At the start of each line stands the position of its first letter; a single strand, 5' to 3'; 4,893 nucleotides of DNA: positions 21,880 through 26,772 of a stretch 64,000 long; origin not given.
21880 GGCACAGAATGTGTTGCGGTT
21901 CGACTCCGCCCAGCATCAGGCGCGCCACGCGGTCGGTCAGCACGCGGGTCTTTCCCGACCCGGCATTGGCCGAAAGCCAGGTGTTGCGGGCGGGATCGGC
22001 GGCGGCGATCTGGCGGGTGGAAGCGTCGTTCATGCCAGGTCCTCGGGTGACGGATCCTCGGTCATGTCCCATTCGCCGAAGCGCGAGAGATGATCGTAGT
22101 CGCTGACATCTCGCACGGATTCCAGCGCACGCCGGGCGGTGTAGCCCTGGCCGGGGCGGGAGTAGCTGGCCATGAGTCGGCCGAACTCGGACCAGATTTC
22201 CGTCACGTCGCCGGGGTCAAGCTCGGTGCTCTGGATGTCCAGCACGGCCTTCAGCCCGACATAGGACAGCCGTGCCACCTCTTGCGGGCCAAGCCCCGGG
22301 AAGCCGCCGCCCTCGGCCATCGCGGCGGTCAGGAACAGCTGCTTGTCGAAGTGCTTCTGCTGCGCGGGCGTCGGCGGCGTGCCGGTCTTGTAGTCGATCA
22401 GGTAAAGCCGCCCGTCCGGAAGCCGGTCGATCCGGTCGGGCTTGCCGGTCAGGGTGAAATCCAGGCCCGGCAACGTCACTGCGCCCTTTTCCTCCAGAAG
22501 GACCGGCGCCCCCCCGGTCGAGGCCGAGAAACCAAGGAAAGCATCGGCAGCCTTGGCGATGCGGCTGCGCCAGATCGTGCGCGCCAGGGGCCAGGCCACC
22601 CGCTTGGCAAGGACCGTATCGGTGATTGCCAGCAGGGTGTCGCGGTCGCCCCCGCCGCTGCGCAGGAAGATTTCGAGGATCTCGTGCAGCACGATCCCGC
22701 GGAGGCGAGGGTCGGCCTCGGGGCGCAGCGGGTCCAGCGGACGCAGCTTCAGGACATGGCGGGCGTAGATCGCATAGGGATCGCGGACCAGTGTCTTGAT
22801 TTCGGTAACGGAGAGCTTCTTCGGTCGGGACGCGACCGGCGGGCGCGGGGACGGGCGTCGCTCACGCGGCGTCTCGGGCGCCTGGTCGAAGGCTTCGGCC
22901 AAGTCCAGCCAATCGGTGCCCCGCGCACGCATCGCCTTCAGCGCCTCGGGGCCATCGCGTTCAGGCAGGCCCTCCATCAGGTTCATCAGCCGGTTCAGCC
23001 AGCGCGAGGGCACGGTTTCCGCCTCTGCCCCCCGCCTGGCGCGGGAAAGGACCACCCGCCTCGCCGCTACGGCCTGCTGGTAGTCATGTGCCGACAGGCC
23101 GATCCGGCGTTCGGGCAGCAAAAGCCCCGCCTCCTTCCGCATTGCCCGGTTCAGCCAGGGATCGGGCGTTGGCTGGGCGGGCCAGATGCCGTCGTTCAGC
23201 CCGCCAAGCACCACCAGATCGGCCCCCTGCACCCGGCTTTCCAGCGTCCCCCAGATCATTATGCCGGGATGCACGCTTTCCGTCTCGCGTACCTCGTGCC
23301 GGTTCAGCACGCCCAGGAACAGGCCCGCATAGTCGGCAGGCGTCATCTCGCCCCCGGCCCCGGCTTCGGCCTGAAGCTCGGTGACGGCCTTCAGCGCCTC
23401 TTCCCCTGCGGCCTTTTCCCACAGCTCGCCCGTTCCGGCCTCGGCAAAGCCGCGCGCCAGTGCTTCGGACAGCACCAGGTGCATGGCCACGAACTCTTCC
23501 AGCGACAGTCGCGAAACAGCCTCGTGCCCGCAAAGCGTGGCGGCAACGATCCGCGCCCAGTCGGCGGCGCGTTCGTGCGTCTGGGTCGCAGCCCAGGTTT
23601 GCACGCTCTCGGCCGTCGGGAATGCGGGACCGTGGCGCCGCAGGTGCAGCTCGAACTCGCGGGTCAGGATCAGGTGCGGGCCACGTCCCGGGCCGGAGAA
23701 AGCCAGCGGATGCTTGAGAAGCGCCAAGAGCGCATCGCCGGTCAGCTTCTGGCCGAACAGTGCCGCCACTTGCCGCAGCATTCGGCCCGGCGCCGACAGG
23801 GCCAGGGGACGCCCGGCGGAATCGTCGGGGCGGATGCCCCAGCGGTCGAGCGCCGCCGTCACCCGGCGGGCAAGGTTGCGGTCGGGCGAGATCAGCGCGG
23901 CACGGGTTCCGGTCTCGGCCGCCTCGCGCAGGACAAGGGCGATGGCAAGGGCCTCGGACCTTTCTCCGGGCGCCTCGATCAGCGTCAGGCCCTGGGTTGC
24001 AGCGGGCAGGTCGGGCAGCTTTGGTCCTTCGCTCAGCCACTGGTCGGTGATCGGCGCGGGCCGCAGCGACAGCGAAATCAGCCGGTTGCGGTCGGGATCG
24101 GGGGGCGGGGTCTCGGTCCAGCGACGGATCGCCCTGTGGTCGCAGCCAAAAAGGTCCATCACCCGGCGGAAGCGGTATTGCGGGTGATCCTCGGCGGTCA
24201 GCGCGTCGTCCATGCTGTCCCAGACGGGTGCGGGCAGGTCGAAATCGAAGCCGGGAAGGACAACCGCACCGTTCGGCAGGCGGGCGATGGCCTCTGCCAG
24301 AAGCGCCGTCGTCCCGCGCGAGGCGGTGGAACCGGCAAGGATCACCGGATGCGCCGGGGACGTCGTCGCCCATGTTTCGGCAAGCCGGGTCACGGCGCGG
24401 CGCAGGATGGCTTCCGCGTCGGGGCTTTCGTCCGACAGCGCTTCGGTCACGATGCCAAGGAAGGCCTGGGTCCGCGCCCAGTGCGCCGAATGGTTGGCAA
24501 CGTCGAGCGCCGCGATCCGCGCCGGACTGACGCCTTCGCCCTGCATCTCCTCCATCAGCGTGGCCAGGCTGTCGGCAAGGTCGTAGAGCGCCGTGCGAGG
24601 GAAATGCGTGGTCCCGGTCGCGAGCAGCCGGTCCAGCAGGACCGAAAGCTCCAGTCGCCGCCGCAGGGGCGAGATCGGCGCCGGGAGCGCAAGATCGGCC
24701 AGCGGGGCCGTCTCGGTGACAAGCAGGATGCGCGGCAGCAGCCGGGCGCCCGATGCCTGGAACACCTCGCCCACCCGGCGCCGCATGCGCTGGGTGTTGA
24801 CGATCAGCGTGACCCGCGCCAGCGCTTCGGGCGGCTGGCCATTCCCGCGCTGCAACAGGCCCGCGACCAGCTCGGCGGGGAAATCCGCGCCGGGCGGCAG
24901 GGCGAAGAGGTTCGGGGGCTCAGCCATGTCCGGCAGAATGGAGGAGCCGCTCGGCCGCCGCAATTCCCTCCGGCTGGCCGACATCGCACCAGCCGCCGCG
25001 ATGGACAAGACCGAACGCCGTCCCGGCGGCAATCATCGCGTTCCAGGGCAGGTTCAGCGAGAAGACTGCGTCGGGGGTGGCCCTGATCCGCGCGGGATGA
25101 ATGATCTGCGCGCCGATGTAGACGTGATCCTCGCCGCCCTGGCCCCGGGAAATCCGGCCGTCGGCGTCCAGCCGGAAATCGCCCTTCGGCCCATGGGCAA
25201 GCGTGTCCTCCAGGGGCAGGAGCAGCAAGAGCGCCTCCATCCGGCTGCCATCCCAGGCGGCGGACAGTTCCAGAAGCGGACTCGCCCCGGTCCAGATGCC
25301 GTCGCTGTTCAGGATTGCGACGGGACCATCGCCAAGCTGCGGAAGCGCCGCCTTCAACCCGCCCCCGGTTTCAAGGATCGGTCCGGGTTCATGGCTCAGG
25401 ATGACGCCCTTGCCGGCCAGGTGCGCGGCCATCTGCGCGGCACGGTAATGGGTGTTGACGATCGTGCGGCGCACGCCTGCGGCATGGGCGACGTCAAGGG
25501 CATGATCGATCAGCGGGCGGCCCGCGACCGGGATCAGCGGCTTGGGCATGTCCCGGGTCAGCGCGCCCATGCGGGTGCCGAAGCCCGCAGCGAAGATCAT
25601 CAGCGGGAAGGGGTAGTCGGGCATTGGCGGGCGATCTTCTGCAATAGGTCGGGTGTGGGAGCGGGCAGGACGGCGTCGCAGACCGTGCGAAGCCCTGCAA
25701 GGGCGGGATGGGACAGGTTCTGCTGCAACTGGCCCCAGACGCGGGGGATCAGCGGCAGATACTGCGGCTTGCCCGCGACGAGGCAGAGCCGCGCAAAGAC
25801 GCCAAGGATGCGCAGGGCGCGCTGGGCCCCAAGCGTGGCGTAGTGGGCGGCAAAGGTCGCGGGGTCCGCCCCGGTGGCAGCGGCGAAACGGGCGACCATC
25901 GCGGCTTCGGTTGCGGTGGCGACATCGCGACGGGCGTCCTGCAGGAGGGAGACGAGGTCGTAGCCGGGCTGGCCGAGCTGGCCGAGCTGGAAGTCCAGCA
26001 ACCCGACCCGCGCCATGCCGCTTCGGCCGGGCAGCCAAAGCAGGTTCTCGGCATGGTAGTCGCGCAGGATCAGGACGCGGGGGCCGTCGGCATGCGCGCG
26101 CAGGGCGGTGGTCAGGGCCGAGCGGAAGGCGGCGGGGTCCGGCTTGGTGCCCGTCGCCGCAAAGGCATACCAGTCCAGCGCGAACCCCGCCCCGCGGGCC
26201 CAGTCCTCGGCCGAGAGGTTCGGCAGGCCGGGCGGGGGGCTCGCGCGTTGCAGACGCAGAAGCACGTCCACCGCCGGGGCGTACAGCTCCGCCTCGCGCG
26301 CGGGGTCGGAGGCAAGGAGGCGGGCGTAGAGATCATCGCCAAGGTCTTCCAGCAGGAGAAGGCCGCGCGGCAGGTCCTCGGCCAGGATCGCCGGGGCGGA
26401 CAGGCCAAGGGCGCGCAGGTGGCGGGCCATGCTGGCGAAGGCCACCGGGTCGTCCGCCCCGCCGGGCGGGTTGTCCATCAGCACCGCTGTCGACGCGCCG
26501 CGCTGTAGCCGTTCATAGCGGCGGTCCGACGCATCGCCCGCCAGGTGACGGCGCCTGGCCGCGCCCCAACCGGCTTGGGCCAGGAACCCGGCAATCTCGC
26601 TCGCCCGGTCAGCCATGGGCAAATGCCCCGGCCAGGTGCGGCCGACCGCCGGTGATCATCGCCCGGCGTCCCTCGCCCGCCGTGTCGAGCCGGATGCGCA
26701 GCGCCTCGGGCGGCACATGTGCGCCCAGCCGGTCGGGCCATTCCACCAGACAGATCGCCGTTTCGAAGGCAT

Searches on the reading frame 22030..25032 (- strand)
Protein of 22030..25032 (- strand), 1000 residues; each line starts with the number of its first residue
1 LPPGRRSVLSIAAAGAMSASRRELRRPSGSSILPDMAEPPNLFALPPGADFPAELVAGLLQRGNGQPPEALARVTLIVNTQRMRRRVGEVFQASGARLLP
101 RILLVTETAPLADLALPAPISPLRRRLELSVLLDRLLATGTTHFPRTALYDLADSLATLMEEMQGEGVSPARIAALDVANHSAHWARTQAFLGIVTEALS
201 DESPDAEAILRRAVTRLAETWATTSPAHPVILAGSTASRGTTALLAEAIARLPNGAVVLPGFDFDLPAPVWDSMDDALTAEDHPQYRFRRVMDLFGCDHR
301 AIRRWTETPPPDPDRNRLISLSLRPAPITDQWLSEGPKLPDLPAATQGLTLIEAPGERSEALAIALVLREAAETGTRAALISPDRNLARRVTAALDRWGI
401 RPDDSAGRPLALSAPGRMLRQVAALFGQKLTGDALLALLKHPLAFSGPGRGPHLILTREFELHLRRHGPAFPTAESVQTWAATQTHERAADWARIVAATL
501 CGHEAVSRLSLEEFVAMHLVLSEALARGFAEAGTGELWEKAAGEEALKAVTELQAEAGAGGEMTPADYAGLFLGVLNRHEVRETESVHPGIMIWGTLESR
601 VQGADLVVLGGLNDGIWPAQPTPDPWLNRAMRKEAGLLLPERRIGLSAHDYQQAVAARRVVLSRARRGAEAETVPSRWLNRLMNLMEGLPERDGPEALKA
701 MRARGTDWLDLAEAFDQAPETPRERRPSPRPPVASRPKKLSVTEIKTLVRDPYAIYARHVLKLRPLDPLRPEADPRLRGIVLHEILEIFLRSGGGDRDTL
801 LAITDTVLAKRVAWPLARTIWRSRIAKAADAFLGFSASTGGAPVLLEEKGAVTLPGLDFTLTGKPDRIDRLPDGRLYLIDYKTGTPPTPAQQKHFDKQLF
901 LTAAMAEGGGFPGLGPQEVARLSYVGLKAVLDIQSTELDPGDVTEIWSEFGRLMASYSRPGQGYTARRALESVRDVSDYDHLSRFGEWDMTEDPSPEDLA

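Call 116: search_protein_families(library=pfam, proteins=[window:22030-25032:-], max_evalue=0.0001)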
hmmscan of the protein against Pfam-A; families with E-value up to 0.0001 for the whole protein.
window:22030-25032:- (1000 aa): 1 family
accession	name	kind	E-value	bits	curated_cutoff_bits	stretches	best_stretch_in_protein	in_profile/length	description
PF12705.13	PDDEXK_1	-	5.4e-20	72.8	22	1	739-929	1-191/247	PD-(D/E)XK nuclease superfamily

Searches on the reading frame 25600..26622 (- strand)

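Call 116: search_protein_families(library=pfam, proteins=[window:25600-26622:-], max_evalue=0.0001)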
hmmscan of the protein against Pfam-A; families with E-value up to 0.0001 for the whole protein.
window:25600-26622:- (340 aa): 1 family
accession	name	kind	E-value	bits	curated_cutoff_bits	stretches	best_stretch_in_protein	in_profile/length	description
PF01636.29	APH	-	1.5e-24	87.5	23.2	1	26-257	4-236/239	Phosphotransferase enzyme family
